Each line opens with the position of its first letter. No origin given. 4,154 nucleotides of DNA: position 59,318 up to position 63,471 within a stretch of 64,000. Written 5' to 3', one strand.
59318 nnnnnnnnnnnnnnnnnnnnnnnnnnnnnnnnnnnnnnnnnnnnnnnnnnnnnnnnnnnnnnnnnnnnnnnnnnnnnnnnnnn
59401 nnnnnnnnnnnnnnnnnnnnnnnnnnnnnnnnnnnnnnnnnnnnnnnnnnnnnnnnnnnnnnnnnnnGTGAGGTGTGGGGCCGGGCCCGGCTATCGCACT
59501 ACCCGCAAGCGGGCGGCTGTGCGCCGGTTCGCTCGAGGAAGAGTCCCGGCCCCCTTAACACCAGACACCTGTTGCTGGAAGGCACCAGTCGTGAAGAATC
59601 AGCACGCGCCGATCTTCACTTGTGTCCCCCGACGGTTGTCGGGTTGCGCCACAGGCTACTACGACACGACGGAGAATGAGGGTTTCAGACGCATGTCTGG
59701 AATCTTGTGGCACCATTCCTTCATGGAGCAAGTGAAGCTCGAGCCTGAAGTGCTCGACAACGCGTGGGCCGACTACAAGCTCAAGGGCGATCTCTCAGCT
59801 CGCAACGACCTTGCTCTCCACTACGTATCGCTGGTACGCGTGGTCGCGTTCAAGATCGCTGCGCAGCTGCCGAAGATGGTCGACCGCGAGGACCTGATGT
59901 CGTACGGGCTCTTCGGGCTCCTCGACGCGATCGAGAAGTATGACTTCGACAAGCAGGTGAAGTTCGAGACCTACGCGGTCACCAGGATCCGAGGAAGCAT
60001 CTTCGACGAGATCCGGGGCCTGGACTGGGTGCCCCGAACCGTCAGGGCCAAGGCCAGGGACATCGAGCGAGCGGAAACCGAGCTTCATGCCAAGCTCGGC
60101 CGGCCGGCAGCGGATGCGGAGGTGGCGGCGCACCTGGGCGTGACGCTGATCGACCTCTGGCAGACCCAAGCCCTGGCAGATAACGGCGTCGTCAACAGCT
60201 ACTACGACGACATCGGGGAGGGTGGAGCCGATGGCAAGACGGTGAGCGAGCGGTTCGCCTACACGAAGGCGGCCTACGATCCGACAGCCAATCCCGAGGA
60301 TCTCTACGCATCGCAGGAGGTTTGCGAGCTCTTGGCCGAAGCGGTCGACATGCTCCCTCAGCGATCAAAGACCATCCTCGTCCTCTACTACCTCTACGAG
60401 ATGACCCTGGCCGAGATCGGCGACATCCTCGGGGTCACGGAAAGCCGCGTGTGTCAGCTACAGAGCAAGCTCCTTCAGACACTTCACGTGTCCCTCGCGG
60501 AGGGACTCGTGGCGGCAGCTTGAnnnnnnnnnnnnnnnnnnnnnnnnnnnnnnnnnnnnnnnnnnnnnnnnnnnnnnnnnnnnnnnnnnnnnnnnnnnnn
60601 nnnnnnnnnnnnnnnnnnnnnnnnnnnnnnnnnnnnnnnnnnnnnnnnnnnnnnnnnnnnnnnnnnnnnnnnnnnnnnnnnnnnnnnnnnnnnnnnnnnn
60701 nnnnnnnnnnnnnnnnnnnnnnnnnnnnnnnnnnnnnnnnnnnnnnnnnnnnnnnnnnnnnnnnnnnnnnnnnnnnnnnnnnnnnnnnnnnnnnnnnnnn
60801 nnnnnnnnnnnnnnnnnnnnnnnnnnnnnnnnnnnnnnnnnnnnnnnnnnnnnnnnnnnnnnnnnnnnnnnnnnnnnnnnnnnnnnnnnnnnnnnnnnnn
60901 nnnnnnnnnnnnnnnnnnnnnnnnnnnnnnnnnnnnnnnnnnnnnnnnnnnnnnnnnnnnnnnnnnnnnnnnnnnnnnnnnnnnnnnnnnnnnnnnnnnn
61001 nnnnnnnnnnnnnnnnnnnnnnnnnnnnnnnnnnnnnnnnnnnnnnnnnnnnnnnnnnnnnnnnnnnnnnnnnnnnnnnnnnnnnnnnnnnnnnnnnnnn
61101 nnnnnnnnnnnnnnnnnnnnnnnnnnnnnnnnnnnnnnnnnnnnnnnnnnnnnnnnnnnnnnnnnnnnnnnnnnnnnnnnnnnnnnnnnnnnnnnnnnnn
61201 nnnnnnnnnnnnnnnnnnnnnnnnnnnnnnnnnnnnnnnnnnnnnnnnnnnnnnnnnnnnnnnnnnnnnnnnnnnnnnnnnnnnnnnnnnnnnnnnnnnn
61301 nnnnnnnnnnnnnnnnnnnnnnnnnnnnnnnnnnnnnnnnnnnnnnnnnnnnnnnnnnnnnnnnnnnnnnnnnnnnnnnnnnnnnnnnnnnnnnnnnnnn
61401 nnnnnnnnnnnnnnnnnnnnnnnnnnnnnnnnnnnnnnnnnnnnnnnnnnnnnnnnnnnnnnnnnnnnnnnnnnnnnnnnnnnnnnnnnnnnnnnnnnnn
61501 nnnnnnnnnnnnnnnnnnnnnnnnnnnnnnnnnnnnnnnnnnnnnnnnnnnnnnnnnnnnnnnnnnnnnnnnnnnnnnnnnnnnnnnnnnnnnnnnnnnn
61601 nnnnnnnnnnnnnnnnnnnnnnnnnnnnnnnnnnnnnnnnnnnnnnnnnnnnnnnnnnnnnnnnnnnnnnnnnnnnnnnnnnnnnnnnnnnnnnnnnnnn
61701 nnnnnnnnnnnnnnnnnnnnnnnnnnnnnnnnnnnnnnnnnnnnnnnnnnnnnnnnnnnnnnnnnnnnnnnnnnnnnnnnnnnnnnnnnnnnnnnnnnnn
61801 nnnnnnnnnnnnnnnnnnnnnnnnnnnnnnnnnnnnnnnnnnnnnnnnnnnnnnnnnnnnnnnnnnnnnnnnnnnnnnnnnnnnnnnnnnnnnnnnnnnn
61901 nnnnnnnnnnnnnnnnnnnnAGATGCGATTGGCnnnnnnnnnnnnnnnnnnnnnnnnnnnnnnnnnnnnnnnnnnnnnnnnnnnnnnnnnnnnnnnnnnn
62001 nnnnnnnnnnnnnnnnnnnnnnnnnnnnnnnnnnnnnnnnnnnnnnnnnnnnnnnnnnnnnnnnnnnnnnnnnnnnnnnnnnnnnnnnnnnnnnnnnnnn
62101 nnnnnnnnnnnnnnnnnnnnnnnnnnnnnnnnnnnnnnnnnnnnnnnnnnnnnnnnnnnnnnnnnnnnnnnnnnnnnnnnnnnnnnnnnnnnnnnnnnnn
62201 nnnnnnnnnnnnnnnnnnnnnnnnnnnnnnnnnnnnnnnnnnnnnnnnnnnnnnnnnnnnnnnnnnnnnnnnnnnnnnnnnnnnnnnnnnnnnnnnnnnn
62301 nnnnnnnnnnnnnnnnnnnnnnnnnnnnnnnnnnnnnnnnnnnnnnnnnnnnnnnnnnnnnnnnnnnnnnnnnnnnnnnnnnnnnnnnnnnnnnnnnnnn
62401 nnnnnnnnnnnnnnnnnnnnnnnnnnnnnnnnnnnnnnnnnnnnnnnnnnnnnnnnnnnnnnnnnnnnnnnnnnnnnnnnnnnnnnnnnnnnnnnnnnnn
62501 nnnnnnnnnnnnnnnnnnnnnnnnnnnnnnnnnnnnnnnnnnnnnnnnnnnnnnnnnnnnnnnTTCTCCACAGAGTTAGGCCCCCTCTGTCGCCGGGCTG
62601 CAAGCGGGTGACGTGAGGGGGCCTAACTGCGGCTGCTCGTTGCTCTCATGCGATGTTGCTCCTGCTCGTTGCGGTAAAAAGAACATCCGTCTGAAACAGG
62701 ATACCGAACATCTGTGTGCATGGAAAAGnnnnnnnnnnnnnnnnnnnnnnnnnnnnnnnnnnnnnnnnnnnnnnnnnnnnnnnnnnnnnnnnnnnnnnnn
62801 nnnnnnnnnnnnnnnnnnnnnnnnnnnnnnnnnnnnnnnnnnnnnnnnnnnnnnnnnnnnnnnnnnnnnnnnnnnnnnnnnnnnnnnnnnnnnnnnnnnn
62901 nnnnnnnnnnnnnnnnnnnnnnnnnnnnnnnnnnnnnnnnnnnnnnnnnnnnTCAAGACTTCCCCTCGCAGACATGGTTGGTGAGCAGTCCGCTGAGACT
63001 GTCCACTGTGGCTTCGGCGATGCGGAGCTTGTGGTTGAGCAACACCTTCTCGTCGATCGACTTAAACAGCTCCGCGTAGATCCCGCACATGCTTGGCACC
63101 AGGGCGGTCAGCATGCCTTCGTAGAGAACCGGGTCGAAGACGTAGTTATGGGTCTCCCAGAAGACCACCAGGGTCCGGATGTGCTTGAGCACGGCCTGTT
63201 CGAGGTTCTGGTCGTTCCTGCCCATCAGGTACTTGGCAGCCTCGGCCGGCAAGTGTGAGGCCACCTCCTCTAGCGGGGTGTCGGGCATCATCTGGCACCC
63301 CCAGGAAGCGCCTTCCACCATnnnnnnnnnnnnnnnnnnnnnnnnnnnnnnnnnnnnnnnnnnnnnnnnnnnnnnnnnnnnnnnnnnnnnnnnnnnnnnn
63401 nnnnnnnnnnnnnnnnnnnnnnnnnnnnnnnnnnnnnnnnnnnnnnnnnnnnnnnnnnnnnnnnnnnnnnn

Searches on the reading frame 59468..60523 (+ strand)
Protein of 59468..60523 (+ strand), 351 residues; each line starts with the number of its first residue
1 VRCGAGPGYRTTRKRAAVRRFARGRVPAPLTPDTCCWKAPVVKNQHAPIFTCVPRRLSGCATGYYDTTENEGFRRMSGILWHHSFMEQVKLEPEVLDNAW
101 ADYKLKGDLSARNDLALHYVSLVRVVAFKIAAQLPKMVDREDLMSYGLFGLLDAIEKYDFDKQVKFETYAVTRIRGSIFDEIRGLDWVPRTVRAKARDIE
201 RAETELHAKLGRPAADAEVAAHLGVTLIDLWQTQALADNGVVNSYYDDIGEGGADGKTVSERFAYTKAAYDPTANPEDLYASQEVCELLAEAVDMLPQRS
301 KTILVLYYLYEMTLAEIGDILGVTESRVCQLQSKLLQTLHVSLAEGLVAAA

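Call 22: search_protein_families(library=pfam, proteins=[window:59468-60523:+], max_evalue=0.01)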
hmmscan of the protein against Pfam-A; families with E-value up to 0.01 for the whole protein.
window:59468-60523:+ (351 aa): 4 families
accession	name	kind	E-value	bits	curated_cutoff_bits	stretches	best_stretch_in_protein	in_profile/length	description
PF04545.22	Sigma70_r4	-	4.1e-14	52.3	24.1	1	294-339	3-48/50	Sigma-70, region 4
PF04542.20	Sigma70_r2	-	4.6e-13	49.2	24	1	117-187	3-70/71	Sigma-70 region 2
PF08281.18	Sigma70_r4_2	-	6.3e-09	35.8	25.7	1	287-328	2-43/54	Sigma-70, region 4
PF04539.22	Sigma70_r3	-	2e-06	28.2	25.3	1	196-241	3-48/78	Sigma-70 region 3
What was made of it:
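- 59468..60523 (+): FliA/WhiG-family sigma factor (351 aa) encoded in the window. It is a candidate reader of the conserved core. The link is inferred, not shown. Pfam sigma-70 regions 2, 3 and 4 (call 22).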

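Call 23: search_protein_families(library=phrogs, proteins=[window:59468-60523:+], max_evalue=0.001)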
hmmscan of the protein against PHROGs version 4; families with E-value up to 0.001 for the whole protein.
window:59468-60523:+ (351 aa): 5 families
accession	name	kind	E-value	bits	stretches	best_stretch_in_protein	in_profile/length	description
phrog_351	-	transcription regulation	1.6e-30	107.4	1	106-339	499-722/928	RNA polymerase sigma factor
phrog_1740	-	transcription regulation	3.1e-07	30.3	1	274-339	147-212/567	RNA polymerase sigma factor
phrog_36098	-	transcription regulation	1.5e-05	25.8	1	116-233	18-139/223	RNA polymerase sigma factor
phrog_13787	-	unknown function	0.00026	22.2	1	267-344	93-169/172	-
phrog_36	-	transcription regulation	0.00084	20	0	289-339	133-183/220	transcriptional regulator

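Call 52: search_dna_similar(query=window:59468-60523:+, collection=phages, mode=protein, max_rows=25)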
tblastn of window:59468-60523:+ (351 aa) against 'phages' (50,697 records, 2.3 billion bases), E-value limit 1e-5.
Records with a match: 49; places in all: 49; records where one place covers at least 80% of the query: 0.
Best place of each record, by identity: <60% 49.
By first word of the organism name: Bacteriophage 22; Bacillus 17; Enterococcus 2; Listeria 2; Staphylococcus 2; Geobacillus 2; Microcystis 1; Prevotella 1.
By host as written in the record: - 23; Bacillus cereus 5; Bacillus subtilis 4; Bacillus megaterium 4; Bacillus subtilis BEST7003 2; Listeria monocytogenes 2; Staphylococcus aureus 2; Geobacillus 2; and 5 more.
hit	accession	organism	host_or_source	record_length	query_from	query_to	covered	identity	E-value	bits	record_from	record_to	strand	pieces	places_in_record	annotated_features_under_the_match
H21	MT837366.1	Bacteriophage sp.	human fecal samples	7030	111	344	67%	40.6%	2e-46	174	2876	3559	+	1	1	record has no annotation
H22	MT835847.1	Bacteriophage sp.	human fecal samples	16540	97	347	72%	37.4%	3e-43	165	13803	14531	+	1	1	record has no annotation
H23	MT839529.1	Bacteriophage sp.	human fecal samples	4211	111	345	67%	39.6%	1e-45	172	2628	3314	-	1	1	record has no annotation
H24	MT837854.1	Bacteriophage sp.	human fecal samples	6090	97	339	69%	38.0%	9e-45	169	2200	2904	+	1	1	record has no annotation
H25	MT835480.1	Bacteriophage sp.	human fecal samples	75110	94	343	71%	30.8%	3e-32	133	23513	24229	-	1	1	record has no annotation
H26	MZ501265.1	Bacillus phage 278BB001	Bacillus subtilis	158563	67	345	79%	27.4%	6e-10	67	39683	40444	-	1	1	101: RNA polymerase sigma factor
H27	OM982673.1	Bacillus phage SBSphiJ6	Bacillus subtilis BEST7003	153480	67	345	79%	26.8%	3e-10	67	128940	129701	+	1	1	hypothetical protein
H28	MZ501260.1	Bacillus phage 010DV004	Bacillus subtilis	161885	67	345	79%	26.7%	2e-9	65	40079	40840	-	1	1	109: RNA polymerase sigma factor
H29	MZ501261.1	Bacillus phage 010DV005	Bacillus subtilis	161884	67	345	79%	26.7%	2e-9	65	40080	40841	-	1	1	109: RNA polymerase sigma factor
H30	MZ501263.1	Bacillus phage 043JT007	Bacillus subtilis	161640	67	345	79%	26.2%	2e-9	65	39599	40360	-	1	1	108: RNA polymerase sigma factor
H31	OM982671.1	Bacillus phage SBSphiJ4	Bacillus subtilis BEST7003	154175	72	345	78%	26.6%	2e-10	68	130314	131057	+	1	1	hypothetical protein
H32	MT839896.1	Bacteriophage sp.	human fecal samples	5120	107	347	69%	29.6%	3e-7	58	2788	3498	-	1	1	record has no annotation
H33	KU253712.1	Bacillus phage Eldridge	Bacillus megaterium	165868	107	339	66%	30.0%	2e-9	65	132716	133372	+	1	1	sporulation sigma factor SigF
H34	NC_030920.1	Bacillus phage Eldridge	Bacillus megaterium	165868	107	339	66%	30.0%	2e-9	65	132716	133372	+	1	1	RNA polymerase sigma factor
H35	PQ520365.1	Enterococcus phage IME_EF3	-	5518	106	347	69%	28.1%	1e-9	66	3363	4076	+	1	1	record has no annotation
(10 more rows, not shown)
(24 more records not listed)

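Call 98: search_protein_families(library=ncbifam, proteins=[window:59468-60523:+], max_evalue=0.001)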
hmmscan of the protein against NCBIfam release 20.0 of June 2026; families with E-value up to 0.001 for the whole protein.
window:59468-60523:+ (351 aa): 72 families (the best 25 are shown)
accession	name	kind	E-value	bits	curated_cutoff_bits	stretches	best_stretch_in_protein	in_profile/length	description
NF004935.0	PRK06288.1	equivalog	5.2e-76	255.8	343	1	88-345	11-264/270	RNA polymerase sigma factor WhiG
TIGR02479.1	FliA_WhiG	subfamily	2.7e-64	217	189.6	1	116-343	2-223/224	FliA/WhiG family RNA polymerase sigma factor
NF005413.0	PRK06986.1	subfamily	1.1e-59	202.1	201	1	104-344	8-237/241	RNA polymerase sigma factor FliA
NF005809.0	PRK07670.1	equivalog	2.2e-52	178.1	326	1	97-343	10-250/255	FliA/WhiG family RNA polymerase sigma factor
NF004572.0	PRK05911.1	equivalog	1.4e-40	139.3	378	1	96-344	9-254/257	RNA polymerase sigma factor sigma-28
NF009091.0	PRK12427.1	equivalog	1.5e-35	123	339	1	118-340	23-228/233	FliA/WhiG family RNA polymerase sigma factor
TIGR02937.1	sigma70-ECF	superfamily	1.8e-29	102.5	42.9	1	111-341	2-163/165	sigma-70 family RNA polymerase sigma factor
TIGR02980.1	SigBFG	subfamily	6.6e-27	94.7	234.35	1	110-340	3-223/227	SigB/SigF/SigG family RNA polymerase sigma factor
NF005644.0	PRK07408.1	subfamily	4.8e-22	78.8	261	1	102-344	19-254/258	RNA polymerase sigma factor SigF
TIGR02885.1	spore_sigF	equivalog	4.9e-22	78.9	321.45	1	106-340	7-228/231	RNA polymerase sporulation sigma factor SigF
NF004052.0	PRK05572.1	subfamily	9e-22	77.8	311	1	106-343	28-250/252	SigF/SigG family RNA polymerase sporulation sigma factor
TIGR02941.1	Sigma_B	equivalog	9.2e-21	74.4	315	1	110-340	29-250/255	RNA polymerase sigma factor SigB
NF041931.2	MzaA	equivalog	8.5e-19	67.8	800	1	111-340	476-702/726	MZA anti-phage system associated sigma-70 family RNA polymerase sigma factor MzaA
NF005514.0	PRK07122.1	subfamily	2.5e-17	62.9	372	1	138-340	65-260/264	RNA polymerase sigma factor SigF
TIGR02393.1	RpoD_Cterm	equivalog_domain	1.9e-16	60.4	354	1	136-340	23-225/238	RNA polymerase sigma factor RpoD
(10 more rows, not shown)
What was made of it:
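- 59468..60523 (+): TIGR02479 FliA_WhiG at 217 bits, above the cut-off of 189.6 (call 98).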

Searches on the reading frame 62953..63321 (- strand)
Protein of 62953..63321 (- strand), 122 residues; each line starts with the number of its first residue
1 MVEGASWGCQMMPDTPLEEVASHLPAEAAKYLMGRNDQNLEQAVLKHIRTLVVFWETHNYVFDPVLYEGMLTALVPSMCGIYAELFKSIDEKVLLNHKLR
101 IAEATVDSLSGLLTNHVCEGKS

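Call 64: find_encoding_contigs(protein=window:62953-63321:-, flank=10000, max_places=3)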
Protein window:62953-63321:- (122 aa): no gene with exactly this product is on record in the collection.
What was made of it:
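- Tried and rejected: A look-up of an edge gene failed, because the gene call did not match (call 64).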
